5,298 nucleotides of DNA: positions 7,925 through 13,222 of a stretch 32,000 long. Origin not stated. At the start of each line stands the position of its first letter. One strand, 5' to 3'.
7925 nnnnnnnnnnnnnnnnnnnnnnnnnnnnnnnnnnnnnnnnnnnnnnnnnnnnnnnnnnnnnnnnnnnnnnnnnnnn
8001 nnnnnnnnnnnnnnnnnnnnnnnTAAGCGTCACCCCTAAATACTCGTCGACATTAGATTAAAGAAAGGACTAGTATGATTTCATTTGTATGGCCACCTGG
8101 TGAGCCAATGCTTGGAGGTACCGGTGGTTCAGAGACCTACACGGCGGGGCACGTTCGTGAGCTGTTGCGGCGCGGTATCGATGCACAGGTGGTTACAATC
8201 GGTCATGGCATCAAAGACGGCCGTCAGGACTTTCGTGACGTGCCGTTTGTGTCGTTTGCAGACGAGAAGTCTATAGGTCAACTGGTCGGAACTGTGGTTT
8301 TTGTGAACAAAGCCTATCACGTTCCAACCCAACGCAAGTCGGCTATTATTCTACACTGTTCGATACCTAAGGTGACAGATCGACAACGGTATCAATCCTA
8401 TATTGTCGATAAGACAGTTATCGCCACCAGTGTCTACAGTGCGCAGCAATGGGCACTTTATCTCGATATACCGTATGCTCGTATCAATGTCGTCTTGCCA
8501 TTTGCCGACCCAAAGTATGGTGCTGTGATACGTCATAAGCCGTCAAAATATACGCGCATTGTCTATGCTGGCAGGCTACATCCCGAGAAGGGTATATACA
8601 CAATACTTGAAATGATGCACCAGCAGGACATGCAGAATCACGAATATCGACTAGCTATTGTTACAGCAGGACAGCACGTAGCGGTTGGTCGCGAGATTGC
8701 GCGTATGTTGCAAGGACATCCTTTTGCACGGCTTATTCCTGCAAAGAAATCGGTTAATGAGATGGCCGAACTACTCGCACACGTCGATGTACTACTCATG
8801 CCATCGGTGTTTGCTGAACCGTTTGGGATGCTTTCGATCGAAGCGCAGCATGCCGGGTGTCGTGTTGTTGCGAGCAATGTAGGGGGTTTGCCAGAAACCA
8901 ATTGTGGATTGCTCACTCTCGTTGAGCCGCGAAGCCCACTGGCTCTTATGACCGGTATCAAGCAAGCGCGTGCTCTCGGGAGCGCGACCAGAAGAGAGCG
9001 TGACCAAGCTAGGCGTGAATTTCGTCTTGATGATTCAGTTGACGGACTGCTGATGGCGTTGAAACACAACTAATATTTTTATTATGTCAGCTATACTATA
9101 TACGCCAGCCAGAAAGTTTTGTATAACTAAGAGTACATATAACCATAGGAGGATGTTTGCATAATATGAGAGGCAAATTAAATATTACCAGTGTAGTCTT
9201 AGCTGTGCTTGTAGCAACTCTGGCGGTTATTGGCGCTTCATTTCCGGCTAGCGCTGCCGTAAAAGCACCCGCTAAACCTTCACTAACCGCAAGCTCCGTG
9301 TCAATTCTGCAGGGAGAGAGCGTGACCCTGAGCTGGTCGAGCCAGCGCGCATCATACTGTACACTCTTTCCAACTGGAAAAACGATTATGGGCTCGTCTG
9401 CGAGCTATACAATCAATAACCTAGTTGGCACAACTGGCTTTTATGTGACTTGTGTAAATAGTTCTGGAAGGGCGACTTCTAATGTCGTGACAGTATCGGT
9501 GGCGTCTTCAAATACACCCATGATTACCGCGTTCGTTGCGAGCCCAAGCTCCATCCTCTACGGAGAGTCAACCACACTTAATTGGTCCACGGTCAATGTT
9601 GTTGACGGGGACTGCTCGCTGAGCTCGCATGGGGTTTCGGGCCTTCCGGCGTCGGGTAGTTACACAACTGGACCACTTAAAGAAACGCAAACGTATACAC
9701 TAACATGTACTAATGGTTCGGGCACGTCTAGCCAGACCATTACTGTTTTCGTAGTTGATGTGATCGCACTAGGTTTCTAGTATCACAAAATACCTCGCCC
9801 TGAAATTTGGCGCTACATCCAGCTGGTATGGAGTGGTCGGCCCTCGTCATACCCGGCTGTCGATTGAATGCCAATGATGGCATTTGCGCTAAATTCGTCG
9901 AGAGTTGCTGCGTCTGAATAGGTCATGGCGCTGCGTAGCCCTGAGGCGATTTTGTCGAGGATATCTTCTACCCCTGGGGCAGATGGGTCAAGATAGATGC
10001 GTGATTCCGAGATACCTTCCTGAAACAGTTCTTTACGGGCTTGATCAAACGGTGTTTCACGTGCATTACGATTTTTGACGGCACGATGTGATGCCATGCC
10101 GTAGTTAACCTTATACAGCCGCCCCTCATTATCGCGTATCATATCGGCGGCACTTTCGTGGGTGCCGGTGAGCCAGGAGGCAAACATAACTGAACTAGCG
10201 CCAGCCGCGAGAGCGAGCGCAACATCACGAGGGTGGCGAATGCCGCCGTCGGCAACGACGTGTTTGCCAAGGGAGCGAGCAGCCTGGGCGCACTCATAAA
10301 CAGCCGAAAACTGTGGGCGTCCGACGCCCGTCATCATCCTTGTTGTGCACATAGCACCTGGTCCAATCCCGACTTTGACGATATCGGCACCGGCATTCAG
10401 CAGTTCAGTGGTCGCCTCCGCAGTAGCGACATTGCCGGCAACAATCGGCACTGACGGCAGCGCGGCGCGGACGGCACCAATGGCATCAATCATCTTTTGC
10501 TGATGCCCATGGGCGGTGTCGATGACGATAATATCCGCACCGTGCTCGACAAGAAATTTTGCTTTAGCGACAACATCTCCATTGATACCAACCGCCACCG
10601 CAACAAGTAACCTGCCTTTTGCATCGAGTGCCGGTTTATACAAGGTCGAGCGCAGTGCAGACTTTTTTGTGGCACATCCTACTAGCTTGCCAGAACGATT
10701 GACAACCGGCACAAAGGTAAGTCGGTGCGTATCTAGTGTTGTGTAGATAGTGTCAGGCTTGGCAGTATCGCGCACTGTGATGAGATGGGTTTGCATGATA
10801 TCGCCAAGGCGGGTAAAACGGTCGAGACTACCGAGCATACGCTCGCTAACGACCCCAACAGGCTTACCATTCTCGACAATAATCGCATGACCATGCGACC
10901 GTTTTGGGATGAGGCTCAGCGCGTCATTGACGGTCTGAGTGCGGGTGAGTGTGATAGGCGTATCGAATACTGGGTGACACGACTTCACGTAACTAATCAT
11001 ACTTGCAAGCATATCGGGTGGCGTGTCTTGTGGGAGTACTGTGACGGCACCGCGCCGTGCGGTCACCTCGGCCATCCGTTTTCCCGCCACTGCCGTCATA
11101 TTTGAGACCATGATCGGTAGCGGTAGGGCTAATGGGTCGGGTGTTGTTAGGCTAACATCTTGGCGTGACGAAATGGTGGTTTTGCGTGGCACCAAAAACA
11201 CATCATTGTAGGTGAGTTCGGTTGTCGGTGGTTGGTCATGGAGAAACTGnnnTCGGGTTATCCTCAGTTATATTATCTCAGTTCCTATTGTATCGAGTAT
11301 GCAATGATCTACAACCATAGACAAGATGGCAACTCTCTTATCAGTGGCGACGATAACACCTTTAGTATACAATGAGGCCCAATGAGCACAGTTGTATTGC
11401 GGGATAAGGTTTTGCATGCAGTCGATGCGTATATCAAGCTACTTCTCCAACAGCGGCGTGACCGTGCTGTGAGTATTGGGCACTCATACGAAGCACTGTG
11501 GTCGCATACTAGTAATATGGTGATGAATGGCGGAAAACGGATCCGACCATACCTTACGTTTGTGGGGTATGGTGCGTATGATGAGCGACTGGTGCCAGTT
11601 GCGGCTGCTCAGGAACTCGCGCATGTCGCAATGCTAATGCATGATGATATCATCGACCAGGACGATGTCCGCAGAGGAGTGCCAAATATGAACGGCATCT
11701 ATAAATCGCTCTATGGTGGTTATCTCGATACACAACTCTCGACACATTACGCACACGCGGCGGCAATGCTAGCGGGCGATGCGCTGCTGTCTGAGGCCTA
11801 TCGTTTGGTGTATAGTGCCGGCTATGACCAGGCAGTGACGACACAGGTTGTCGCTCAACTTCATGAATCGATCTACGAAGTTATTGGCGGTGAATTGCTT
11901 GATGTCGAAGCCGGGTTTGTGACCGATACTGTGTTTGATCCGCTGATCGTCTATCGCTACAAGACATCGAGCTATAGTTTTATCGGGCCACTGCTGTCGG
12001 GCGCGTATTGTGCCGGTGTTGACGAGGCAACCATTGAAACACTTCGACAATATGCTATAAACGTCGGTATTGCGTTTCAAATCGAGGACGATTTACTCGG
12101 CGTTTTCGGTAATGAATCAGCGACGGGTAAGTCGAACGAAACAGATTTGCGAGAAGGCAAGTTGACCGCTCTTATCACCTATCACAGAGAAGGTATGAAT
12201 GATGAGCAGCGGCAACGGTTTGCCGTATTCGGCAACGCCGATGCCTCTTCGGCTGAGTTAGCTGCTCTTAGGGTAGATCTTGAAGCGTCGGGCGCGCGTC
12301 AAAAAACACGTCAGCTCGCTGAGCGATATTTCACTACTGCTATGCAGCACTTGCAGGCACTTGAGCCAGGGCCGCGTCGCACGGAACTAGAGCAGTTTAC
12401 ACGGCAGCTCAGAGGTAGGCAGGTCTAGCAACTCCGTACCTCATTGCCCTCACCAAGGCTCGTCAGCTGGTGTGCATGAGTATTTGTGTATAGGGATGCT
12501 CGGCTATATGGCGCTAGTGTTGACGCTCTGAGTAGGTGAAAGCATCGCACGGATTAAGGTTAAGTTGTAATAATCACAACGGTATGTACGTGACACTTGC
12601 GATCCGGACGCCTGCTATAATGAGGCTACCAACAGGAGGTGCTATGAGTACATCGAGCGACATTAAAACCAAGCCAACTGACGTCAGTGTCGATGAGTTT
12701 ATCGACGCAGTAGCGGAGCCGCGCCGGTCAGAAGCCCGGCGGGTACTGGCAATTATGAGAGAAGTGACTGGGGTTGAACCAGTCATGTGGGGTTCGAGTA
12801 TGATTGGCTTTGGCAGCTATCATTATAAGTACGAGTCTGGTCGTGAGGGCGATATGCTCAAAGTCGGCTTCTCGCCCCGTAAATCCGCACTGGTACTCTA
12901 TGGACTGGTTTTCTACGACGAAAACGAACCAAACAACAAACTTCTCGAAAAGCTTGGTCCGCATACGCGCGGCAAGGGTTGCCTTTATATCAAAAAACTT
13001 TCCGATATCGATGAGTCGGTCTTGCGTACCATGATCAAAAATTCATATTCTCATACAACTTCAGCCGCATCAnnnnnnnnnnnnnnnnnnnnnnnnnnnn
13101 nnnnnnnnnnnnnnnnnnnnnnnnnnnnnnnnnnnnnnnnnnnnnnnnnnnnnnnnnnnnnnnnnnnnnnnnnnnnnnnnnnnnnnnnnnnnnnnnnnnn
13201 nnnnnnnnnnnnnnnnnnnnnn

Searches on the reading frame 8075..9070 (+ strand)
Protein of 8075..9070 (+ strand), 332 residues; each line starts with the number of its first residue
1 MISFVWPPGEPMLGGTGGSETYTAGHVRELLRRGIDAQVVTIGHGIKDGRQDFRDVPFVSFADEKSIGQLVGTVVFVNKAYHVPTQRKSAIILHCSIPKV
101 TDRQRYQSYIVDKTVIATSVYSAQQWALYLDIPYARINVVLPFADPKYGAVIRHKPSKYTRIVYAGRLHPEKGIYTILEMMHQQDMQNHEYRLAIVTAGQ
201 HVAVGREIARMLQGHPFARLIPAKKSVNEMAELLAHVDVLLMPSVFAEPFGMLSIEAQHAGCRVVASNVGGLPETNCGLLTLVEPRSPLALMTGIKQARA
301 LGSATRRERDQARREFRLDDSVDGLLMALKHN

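Call 72: search_protein_families(library=pfam, proteins=[window:8075-9070:+], max_evalue=0.001)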
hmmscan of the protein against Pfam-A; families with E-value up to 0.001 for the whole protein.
window:8075-9070:+ (332 aa): 4 families
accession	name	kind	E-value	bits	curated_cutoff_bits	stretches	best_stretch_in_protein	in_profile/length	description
PF13692.12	Glyco_trans_1_4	-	4.9e-17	62.9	27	1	161-297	3-138/142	Glycosyl transferases group 1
PF00534.26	Glycos_transf_1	-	9.4e-17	61.5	26.4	1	155-302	11-159/172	Glycosyl transferases group 1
PF20706.3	GT4-conflict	-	4.5e-06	26.3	26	1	153-273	190-317/385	Family 4 Glycosyltransferase in conflict systems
PF13439.12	Glyco_transf_4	-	0.00073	20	28.5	0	17-69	2-56/170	Glycosyltransferase Family 4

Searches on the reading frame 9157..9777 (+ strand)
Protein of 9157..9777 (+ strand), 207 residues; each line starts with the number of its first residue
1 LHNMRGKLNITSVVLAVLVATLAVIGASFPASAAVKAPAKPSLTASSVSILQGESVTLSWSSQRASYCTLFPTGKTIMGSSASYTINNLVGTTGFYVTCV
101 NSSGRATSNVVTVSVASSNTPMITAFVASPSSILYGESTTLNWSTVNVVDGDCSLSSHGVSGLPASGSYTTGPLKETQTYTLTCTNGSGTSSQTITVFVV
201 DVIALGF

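Call 72: search_protein_families(library=pfam, proteins=[window:9157-9777:+], max_evalue=0.001)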
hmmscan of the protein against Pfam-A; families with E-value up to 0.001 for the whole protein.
window:9157-9777:+ (207 aa): 1 family
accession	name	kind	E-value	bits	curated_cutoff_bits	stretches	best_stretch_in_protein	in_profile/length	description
PF19081.6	Ig_7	-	3.7e-07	30.8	27.3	1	38-115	1-80/84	Ig-like domain CHU_C associated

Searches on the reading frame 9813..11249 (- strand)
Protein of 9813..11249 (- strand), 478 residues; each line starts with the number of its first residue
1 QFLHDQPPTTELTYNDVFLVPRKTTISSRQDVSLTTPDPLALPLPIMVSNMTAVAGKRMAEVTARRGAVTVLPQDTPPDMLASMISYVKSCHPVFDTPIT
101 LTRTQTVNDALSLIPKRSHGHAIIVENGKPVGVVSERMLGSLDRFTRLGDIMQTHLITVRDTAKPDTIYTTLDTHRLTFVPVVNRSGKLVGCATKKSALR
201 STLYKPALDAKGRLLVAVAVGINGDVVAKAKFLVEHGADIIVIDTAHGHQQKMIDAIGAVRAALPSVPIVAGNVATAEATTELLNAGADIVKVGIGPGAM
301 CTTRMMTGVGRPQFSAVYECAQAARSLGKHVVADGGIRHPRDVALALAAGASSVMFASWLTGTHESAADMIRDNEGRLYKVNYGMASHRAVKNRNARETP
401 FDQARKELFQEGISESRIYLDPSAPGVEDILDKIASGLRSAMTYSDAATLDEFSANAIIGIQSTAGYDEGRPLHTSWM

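Call 72: search_protein_families(library=pfam, proteins=[window:9813-11249:-], max_evalue=0.001)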
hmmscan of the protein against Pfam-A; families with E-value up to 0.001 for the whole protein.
window:9813-11249:- (478 aa): 6 families
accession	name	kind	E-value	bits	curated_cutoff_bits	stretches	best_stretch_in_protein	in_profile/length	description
PF00478.31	IMPDH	-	2.1e-95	320.1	25.6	1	12-472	2-344/345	IMP dehydrogenase / GMP reductase domain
PF00571.33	CBS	-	2.4e-14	53.9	24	2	149-200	2-53/57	CBS domain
PF00977.27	His_biosynth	-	7.5e-07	29.3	23.6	0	222-294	27-102/228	Histidine biosynthesis protein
PF03060.21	NMO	-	1.3e-05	25.2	28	1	269-374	138-239/331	Nitronate monooxygenase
PF01645.23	Glu_synthase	-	0.00061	19.5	20.4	1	266-358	208-305/369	Conserved region in glutamate synthase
PF01070.24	FMN_dh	-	0.00087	18.9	24.9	0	267-357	219-302/350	FMN-dependent dehydrogenase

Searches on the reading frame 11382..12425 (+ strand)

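Call 72: search_protein_families(library=pfam, proteins=[window:11382-12425:+], max_evalue=0.001)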
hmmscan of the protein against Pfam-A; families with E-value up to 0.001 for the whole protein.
window:11382-12425:+ (348 aa): 1 family
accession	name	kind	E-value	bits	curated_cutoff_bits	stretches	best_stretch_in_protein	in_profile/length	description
PF00348.22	polyprenyl_synt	-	1.5e-46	159.1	27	1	44-290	9-241/251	Polyprenyl synthetase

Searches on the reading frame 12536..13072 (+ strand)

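Call 75: search_protein_families(library=pfam, proteins=[window:12536-13072:+], max_evalue=0.00001)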
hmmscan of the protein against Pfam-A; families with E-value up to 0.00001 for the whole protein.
window:12536-13072:+ (179 aa): 1 family
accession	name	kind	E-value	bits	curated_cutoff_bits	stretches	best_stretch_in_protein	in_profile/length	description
PF08818.16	DUF1801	-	1e-11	45.5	27.2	1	63-169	1-83/85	Domain of unknown function (DU1801)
